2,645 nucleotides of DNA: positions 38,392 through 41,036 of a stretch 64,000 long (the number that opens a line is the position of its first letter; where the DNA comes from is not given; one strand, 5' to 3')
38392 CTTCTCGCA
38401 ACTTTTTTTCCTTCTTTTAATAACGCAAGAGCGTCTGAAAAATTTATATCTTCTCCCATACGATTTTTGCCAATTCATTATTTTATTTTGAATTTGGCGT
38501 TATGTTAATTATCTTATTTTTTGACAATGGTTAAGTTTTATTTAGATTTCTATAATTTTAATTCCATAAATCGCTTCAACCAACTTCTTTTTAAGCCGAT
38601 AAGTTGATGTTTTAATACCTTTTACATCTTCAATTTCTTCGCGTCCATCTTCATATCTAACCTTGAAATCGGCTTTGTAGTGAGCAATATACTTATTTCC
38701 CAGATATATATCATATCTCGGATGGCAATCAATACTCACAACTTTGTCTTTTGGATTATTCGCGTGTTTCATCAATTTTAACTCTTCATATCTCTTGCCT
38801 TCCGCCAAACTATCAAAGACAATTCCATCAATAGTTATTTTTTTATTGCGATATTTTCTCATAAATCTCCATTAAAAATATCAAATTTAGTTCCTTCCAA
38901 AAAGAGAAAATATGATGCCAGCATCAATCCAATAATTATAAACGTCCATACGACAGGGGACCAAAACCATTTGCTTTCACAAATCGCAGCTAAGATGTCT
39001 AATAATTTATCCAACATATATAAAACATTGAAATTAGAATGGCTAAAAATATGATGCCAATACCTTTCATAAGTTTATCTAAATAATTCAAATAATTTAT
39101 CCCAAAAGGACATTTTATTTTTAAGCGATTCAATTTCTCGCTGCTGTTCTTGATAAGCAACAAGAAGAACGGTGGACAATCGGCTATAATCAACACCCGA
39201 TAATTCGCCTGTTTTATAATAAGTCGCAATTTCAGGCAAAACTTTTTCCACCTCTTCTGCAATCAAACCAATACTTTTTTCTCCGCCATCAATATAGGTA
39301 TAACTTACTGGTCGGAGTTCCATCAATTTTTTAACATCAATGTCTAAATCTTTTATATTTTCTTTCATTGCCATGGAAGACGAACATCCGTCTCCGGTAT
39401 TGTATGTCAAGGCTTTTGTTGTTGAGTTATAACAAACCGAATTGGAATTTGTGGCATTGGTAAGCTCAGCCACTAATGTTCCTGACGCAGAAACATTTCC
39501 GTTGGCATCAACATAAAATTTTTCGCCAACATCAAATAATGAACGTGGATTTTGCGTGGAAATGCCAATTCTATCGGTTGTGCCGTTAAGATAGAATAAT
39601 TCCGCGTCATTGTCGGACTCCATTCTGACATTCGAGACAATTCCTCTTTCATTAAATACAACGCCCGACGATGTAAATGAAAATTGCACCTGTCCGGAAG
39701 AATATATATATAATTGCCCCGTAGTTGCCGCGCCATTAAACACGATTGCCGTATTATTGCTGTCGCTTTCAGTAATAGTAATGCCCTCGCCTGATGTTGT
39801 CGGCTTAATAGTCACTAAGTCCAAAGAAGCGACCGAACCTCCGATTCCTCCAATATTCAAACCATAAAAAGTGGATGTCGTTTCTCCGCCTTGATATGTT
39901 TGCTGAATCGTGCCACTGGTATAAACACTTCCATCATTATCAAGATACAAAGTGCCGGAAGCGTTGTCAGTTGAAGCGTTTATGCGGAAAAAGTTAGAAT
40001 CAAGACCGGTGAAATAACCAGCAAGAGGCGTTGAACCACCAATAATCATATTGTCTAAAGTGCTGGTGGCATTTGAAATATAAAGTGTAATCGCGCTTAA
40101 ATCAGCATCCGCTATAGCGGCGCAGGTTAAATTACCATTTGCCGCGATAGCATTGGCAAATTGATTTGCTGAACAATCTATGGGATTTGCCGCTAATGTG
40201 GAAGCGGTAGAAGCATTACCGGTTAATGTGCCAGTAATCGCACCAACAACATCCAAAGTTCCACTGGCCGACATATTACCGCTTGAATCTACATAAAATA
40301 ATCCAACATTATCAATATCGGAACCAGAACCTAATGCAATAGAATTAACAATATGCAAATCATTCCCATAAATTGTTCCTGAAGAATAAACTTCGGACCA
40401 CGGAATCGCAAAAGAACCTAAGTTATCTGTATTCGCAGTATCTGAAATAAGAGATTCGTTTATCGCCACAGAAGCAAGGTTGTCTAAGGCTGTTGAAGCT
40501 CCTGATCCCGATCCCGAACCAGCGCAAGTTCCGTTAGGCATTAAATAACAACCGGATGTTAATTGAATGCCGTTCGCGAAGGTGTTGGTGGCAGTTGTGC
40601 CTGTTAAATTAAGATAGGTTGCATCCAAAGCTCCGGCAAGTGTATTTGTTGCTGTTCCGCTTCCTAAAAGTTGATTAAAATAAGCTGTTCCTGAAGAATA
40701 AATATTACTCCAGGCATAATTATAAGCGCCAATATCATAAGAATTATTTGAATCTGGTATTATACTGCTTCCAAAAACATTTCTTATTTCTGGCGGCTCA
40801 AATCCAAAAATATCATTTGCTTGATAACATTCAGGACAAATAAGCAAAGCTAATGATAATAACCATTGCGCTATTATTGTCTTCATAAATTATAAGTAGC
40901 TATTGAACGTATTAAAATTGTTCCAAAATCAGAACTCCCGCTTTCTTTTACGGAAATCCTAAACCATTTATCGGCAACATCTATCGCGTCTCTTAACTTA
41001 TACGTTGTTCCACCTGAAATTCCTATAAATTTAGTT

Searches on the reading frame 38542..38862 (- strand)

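Call 59: search_protein_families(library=pfam, proteins=[window:38542-38862:-], max_evalue=0.01)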
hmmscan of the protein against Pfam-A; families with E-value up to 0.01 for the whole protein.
window:38542-38862:- (106 aa): 1 family
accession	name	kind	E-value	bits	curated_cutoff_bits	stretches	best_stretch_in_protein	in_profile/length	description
PF06356.17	DUF1064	-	2.1e-23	83.4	24.7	1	1-99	1-101/117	Protein of unknown function (DUF1064)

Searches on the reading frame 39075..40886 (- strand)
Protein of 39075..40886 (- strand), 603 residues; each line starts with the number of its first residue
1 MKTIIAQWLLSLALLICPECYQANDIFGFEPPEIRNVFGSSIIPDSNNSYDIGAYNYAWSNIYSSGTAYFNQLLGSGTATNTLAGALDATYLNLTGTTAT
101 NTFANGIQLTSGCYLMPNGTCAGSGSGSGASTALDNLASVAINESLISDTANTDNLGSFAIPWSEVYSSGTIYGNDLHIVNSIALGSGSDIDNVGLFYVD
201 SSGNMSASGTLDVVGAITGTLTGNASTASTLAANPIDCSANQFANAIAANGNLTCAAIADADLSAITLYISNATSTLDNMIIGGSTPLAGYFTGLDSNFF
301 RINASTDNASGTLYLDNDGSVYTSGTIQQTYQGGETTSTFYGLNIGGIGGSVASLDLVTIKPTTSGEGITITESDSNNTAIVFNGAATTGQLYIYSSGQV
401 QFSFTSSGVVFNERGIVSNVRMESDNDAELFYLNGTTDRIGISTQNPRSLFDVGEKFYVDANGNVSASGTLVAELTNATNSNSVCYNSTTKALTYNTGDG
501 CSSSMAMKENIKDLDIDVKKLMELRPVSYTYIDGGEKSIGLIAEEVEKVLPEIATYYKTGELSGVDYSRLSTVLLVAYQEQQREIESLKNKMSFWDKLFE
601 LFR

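Call 22: search_protein_families(library=phrogs, proteins=[window:39075-40886:-], max_evalue=0.00001)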
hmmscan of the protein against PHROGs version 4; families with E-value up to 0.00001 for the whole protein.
window:39075-40886:- (603 aa): 6 families
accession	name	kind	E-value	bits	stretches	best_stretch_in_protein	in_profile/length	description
phrog_5668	-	tail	3.5e-11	42.6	1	65-592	1149-1558/1567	tail fiber protein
phrog_18186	-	tail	4.8e-11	43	1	219-593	220-575/582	baseplate wedge subunit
phrog_8215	-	tail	6.5e-10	39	1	78-592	510-996/1000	baseplate wedge initiator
phrog_33119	-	tail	4.9e-08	33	1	462-592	512-634/643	long tail fiber protein distal subunit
phrog_30158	-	unknown function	3.4e-07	30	1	427-590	625-778/779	-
phrog_19653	-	head and packaging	5.1e-06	27.1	0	535-590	357-413/418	minor head protein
